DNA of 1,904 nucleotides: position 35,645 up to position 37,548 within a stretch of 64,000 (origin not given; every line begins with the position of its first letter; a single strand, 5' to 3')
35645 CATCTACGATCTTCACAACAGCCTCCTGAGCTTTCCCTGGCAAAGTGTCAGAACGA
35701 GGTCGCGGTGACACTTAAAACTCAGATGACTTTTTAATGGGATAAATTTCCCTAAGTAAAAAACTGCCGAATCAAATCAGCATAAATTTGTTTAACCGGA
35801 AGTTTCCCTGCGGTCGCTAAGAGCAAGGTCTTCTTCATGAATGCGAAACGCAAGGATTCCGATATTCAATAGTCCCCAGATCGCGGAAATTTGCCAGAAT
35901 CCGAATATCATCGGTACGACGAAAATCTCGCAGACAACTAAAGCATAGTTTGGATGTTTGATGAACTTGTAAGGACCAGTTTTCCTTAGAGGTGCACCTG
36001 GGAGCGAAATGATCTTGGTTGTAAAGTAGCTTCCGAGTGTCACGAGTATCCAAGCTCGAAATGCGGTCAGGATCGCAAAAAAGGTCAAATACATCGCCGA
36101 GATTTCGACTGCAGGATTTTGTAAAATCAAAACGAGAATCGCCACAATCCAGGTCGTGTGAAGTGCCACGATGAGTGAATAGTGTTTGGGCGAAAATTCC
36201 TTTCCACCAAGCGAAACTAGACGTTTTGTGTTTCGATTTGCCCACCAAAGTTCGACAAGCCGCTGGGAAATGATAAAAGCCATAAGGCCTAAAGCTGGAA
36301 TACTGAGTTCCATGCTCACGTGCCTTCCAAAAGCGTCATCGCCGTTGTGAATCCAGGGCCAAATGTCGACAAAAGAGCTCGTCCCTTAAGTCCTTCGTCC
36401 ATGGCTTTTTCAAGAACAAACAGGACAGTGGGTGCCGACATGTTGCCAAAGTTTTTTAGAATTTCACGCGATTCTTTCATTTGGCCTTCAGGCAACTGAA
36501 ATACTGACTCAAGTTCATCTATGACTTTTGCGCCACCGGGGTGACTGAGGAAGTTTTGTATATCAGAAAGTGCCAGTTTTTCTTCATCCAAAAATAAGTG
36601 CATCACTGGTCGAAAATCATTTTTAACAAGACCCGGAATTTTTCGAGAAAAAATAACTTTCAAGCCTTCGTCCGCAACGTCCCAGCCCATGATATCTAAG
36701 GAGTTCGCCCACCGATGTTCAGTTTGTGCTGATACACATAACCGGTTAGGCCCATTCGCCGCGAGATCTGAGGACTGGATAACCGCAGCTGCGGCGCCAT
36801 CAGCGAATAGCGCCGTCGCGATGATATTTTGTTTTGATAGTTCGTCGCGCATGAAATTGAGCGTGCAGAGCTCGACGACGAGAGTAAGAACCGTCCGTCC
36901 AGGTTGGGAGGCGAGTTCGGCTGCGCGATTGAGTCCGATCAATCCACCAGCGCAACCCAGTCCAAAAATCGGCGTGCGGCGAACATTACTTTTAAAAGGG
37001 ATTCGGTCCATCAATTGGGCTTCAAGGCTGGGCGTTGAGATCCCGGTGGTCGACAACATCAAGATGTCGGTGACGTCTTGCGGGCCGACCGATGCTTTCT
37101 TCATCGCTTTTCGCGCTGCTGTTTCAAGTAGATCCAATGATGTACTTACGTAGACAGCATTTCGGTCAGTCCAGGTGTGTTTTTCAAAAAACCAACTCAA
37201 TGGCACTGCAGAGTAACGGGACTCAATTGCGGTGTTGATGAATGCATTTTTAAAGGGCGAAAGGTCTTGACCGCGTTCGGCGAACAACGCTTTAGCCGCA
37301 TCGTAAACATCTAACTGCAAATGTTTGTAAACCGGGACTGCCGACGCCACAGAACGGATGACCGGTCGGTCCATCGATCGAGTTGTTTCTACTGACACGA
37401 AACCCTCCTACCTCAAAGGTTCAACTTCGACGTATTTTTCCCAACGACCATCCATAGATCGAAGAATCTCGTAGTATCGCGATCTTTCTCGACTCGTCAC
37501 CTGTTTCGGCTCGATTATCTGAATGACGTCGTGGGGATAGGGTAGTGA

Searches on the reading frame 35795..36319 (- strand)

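Call 36: search_protein_families(library=pfam, proteins=[window:35795-36319:-], max_evalue=0.001)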
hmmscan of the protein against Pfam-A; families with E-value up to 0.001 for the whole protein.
window:35795-36319:- (175 aa): 2 families
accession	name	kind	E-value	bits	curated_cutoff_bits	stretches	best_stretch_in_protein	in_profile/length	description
PF04140.19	ICMT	-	7.2e-22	78.1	24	1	78-167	2-93/95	Isoprenylcysteine carboxyl methyltransferase (ICMT) family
PF04191.18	PEMT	-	0.00073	20.4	25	1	81-163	10-95/105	Phospholipid methyltransferase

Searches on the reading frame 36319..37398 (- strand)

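Call 36: search_protein_families(library=pfam, proteins=[window:36319-37398:-], max_evalue=0.001)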
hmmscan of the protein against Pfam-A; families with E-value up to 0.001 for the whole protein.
window:36319-37398:- (360 aa): 5 families
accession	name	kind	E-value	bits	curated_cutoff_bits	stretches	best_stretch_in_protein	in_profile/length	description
PF00195.25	Chal_sti_synt_N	-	5.8e-17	62.3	27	1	75-209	87-223/225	Chalcone and stilbene synthases, N-terminal domain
PF02797.21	Chal_sti_synt_C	-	1.4e-15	58.1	27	1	239-356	19-146/151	Chalcone and stilbene synthases, C-terminal domain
PF08392.18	FAE1_CUT1_RppA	-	1.6e-11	44.6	27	1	91-210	87-206/290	FAE1/Type III polyketide synthase-like protein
PF08541.16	ACP_syn_III_C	-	9.8e-08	32.5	26.6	1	270-357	1-88/90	3-Oxoacyl-[acyl-carrier-protein (ACP)] synthase III C terminal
PF08545.16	ACP_syn_III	-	0.00026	21.3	24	1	148-211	6-65/80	3-Oxoacyl-[acyl-carrier-protein (ACP)] synthase III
